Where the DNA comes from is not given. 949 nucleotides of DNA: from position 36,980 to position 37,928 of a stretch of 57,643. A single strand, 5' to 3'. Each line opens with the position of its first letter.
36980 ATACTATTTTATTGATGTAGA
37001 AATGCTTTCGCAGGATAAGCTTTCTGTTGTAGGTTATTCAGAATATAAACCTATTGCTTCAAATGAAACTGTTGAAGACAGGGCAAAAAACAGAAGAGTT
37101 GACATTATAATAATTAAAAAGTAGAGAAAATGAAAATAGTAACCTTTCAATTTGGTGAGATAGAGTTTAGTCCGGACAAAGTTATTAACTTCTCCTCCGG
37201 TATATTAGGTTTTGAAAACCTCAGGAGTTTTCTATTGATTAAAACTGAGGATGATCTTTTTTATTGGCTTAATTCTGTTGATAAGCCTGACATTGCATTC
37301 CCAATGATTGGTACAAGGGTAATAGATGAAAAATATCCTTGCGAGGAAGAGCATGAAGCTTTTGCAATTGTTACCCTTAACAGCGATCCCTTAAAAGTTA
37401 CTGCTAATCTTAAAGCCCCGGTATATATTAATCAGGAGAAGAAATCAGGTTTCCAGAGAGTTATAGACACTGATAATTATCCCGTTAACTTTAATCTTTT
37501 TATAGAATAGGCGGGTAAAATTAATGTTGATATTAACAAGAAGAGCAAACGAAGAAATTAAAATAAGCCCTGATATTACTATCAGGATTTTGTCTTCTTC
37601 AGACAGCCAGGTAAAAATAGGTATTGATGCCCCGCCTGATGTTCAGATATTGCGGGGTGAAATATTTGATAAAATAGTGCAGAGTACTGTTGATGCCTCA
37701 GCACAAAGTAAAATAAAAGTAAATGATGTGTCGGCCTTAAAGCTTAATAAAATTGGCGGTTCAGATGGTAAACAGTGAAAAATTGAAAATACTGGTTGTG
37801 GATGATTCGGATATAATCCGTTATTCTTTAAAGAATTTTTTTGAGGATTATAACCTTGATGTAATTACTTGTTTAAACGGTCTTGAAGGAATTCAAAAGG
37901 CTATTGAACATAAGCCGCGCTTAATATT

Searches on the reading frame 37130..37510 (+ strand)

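Call 14: search_protein_families(library=ncbifam, proteins=[window:37130-37510:+], max_evalue=0.001)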
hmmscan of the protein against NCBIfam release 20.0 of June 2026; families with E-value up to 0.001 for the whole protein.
window:37130-37510:+ (126 aa): 7 families
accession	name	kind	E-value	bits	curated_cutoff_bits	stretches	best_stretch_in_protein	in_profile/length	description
NF009798.0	PRK13285.2-1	equivalog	3.6e-26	91.9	208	1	5-124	5-140/159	flagellar assembly protein FliW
NF009793.2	PRK13285.1-1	equivalog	1.2e-25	89.7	130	1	9-123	1-131/132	flagellar assembly protein FliW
NF009801.0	PRK13285.2-4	equivalog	5.7e-24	84.3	223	1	1-124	1-138/152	flagellar assembly protein FliW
NF009799.0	PRK13285.2-2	equivalog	2e-23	82.8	165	2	2-69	2-70/150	flagellar assembly protein FliW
NF009792.0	PRK13284.1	equivalog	2.7e-19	69.5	171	1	1-84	1-87/146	flagellar assembly protein FliW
NF009800.0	PRK13285.2-3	equivalog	1.4e-18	67.2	226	1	1-121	1-135/149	flagellar assembly protein FliW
NF009790.1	PRK13282.1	equivalog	6.1e-08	32.8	135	0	21-65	5-48/128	flagellar assembly protein FliW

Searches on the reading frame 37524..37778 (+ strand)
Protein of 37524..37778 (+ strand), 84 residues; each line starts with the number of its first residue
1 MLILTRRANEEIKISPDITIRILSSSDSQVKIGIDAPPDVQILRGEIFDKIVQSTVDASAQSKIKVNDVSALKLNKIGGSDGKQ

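Call 14: search_protein_families(library=ncbifam, proteins=[window:37524-37778:+], max_evalue=0.001)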
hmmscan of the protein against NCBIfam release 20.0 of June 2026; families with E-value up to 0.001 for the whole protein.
window:37524-37778:+ (84 aa): 3 families
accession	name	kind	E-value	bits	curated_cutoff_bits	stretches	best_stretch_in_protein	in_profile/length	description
NF002469.0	PRK01712.1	equivalog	1.1e-19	70.2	73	1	1-57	1-57/65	carbon storage regulator CsrA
TIGR00202.1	csrA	equivalog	1.3e-19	70.1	70.1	1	1-66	1-66/69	carbon storage regulator CsrA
NF001844.0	PRK00568.1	equivalog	7.3e-13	48.4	106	1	1-66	1-66/76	carbon storage regulator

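Call 56: find_homologous_proteins(query=window:37524-37775:+, max_evalue=1e-8)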
Query window:37524-37775:+ (84 aa): 10 proteins with E <= 1e-8 among 22 candidates.
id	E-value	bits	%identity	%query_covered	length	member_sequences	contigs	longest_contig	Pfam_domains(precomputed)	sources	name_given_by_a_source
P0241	2.1e-43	163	100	100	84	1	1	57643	PF02599.22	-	-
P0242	3.2e-28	115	79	92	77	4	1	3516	PF02599.22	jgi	jgi:carbon storage regulator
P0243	9.0e-28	113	78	92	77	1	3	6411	PF02599.22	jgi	jgi:carbon storage regulator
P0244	7.7e-27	110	78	92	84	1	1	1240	PF02599.22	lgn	-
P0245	1.4e-26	109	77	92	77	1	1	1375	PF02599.22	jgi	-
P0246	2.4e-26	109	78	92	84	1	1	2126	PF02599.22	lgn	-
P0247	1.5e-25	106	70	92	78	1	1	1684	PF02599.22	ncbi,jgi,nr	ncbi:carbon storage regulator [bacterium]|nr:MAG: carbon storage regulator [bacterium]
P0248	2.9e-24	102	74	92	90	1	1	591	PF02599.22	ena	-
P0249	1.9e-14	71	57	61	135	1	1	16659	PF02599.22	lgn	-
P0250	5.0e-9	54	47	86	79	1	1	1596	PF02599.22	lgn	-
